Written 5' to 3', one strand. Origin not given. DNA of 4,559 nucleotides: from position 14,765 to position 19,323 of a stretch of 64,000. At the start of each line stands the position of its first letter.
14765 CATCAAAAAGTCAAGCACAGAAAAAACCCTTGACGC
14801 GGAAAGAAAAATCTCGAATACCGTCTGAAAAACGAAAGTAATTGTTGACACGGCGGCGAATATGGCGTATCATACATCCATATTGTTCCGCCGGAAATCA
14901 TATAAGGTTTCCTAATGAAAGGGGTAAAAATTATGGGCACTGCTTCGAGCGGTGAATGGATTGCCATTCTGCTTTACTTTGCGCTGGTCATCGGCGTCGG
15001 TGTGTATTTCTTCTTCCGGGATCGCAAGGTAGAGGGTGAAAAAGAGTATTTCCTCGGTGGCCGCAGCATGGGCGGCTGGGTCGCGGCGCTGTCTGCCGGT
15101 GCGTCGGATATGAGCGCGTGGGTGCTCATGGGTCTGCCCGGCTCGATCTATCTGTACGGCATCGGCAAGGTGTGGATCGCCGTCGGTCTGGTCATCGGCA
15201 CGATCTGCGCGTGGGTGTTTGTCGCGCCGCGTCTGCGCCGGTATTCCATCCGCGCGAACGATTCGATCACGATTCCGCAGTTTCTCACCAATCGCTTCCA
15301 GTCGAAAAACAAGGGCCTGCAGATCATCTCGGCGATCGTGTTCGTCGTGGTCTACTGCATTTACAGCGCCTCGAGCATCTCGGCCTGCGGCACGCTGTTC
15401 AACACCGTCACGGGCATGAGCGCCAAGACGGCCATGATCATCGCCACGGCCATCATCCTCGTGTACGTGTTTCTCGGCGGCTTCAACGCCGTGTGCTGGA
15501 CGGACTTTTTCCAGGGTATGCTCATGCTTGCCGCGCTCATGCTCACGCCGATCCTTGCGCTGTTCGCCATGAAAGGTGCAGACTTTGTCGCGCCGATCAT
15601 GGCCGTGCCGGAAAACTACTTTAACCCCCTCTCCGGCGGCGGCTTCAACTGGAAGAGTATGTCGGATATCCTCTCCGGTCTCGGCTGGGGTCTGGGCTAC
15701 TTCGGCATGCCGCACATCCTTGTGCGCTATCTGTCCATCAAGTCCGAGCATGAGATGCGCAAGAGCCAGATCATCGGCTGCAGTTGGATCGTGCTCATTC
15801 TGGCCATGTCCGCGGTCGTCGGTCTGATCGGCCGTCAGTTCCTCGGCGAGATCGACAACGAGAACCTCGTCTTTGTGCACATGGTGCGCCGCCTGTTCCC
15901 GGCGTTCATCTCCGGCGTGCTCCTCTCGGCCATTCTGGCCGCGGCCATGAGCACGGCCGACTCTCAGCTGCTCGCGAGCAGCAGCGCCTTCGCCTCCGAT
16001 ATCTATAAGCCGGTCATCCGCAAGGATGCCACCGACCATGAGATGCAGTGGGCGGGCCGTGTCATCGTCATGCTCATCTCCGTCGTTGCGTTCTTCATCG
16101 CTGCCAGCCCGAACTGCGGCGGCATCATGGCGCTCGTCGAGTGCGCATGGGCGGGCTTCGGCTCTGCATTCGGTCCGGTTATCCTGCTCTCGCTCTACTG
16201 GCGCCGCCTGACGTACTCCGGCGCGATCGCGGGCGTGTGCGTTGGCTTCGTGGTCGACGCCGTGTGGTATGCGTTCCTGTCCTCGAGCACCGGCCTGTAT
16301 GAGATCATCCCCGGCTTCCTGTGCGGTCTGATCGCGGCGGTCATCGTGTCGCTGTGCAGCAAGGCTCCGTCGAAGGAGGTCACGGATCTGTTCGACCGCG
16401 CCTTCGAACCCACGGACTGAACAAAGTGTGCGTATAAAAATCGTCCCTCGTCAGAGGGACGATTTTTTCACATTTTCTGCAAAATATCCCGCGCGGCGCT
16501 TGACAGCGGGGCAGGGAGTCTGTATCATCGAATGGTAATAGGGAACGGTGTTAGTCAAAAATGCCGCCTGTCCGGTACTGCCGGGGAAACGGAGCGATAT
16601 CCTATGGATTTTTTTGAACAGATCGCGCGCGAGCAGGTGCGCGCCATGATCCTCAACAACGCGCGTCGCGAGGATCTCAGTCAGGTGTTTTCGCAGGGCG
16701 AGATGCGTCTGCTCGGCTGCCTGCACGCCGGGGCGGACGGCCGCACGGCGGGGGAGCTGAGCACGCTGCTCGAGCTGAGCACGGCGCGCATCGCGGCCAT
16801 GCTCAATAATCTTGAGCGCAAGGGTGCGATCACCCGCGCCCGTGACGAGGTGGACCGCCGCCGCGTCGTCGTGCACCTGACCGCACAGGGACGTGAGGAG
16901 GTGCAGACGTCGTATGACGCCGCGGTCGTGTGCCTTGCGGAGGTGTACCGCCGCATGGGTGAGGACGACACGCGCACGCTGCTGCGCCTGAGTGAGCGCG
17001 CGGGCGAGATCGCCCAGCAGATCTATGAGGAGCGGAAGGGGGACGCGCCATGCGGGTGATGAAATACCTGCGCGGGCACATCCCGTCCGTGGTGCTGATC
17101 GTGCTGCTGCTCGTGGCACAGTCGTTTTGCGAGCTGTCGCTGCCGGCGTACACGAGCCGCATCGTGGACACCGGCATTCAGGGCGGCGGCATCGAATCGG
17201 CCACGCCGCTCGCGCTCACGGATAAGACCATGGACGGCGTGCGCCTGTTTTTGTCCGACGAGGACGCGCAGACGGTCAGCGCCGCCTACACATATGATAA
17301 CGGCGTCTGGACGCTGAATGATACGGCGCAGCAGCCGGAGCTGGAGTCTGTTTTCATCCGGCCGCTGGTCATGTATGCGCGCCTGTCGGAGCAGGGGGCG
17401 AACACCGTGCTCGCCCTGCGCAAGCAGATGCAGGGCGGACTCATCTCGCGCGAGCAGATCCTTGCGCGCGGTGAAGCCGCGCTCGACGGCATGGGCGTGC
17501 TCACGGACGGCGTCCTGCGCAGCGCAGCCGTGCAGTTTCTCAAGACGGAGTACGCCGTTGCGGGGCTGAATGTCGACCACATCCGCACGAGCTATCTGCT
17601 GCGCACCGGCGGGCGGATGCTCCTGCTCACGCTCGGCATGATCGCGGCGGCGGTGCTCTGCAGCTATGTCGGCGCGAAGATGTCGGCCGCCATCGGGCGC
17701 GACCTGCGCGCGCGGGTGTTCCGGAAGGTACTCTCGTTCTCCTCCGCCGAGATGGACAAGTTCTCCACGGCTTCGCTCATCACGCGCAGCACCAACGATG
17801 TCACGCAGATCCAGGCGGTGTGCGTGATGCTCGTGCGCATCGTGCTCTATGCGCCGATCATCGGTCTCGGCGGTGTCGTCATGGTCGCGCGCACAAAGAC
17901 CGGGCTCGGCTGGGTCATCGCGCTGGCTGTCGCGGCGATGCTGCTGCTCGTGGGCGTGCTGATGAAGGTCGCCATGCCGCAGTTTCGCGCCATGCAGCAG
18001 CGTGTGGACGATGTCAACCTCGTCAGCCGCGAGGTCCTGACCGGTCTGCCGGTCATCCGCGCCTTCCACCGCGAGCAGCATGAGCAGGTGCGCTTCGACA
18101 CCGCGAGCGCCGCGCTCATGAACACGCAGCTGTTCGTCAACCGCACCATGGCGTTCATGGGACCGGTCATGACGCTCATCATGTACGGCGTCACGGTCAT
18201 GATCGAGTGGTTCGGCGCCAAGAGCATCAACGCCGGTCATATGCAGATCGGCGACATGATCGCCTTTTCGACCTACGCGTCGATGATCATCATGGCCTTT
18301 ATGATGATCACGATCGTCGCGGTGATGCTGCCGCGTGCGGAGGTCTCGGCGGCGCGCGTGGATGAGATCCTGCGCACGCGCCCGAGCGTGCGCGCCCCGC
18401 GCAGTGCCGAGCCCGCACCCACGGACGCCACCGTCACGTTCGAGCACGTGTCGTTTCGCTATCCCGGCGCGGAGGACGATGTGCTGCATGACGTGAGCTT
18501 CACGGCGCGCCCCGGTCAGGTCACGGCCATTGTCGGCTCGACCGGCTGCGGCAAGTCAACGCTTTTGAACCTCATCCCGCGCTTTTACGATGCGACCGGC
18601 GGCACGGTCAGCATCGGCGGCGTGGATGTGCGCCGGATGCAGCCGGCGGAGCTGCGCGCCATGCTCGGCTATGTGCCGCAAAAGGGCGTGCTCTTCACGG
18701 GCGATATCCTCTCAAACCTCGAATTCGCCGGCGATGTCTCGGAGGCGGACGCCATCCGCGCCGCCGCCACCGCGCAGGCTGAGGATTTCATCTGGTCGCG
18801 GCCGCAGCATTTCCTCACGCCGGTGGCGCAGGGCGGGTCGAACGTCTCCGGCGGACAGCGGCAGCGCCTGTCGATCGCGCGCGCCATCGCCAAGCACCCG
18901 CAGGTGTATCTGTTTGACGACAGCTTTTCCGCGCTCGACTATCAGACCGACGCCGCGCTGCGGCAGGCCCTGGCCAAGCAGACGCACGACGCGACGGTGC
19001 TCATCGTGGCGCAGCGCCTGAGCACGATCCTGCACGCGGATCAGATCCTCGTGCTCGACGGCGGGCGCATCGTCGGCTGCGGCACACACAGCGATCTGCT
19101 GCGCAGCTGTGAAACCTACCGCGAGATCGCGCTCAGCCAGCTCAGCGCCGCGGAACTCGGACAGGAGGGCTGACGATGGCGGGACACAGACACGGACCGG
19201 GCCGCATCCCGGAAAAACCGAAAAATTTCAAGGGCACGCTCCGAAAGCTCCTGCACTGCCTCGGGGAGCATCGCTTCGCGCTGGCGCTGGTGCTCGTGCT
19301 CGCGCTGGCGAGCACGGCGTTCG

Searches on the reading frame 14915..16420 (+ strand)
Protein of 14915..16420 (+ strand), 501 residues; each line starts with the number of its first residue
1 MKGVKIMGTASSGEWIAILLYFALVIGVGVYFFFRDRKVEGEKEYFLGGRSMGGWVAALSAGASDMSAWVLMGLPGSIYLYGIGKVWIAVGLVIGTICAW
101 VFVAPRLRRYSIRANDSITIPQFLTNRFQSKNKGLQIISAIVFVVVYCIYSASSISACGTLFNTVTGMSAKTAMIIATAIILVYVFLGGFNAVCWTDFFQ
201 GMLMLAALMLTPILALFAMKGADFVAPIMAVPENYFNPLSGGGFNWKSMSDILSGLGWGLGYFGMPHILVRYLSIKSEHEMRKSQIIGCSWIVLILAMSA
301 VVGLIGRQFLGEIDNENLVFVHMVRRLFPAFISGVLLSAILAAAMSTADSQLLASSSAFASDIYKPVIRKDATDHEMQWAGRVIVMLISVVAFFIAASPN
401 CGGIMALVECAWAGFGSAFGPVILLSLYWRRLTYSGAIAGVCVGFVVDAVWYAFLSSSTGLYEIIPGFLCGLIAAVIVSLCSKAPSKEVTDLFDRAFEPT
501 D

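Call 10: search_protein_families(library=pfam, proteins=[window:14915-16420:+])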
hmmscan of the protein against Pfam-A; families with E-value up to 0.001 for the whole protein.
window:14915-16420:+ (501 aa): 1 family
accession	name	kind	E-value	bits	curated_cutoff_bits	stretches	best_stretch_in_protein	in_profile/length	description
PF00474.23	SSF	-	7e-99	331.9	22.8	1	45-444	1-406/406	Sodium:solute symporter family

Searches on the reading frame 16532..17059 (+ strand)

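Call 91: search_protein_families(library=pfam, proteins=[window:16532-17059:+], max_evalue=0.00001)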
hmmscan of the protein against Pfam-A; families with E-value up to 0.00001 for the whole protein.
window:16532-17059:+ (175 aa): 4 families
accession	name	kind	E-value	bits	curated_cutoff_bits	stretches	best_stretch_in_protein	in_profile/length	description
PF12802.13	MarR_2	-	1.4e-08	35.2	27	1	57-111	7-61/61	MarR family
PF01047.28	MarR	-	2.3e-07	31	24.6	1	54-112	2-59/59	MarR family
PF22381.2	Staph_reg_Sar_Rot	-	2.4e-07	31.2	27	1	77-125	35-83/85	Transcriptional regulator SarA/Rot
PF13601.12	HTH_34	-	1.4e-06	28.8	27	1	61-126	6-71/80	Winged helix DNA-binding domain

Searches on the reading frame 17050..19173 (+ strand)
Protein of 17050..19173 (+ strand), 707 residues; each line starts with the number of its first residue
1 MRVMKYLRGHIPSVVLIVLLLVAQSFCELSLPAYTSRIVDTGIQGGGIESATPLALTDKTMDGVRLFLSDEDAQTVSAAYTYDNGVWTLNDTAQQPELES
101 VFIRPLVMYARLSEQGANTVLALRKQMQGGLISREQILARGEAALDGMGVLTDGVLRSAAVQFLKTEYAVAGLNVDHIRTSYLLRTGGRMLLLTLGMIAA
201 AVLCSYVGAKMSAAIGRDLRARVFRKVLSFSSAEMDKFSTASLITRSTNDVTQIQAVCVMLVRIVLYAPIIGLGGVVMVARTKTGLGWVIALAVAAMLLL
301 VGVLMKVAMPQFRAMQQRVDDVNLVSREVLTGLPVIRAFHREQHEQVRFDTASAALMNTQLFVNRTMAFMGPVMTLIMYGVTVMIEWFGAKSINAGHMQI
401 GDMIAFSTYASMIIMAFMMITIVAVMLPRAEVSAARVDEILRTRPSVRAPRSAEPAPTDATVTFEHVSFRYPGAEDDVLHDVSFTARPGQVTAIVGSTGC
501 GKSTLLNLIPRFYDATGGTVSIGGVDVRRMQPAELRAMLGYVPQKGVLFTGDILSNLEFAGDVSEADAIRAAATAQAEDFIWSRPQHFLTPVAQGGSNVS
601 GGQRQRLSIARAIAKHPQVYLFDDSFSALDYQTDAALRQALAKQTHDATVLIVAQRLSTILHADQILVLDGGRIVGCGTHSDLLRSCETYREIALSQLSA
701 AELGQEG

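Call 10: search_protein_families(library=pfam, proteins=[window:17050-19173:+])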
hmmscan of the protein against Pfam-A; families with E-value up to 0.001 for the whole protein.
window:17050-19173:+ (707 aa): 4 families
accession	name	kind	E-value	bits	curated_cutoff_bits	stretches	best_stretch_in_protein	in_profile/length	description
PF00664.28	ABC_membrane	-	1.3e-36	127.2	28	1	183-417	40-274/274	ABC transporter transmembrane region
PF00005.33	ABC_tran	-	6.4e-28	98.5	25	1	479-626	1-136/137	ABC transporter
PF02463.25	SMC_N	-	3.2e-06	27.2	40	0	598-667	136-209/220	RecF/RecN/SMC N terminal domain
PF13191.12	AAA_16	-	0.00053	20.9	32.6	0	485-653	21-167/167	AAA ATPase domain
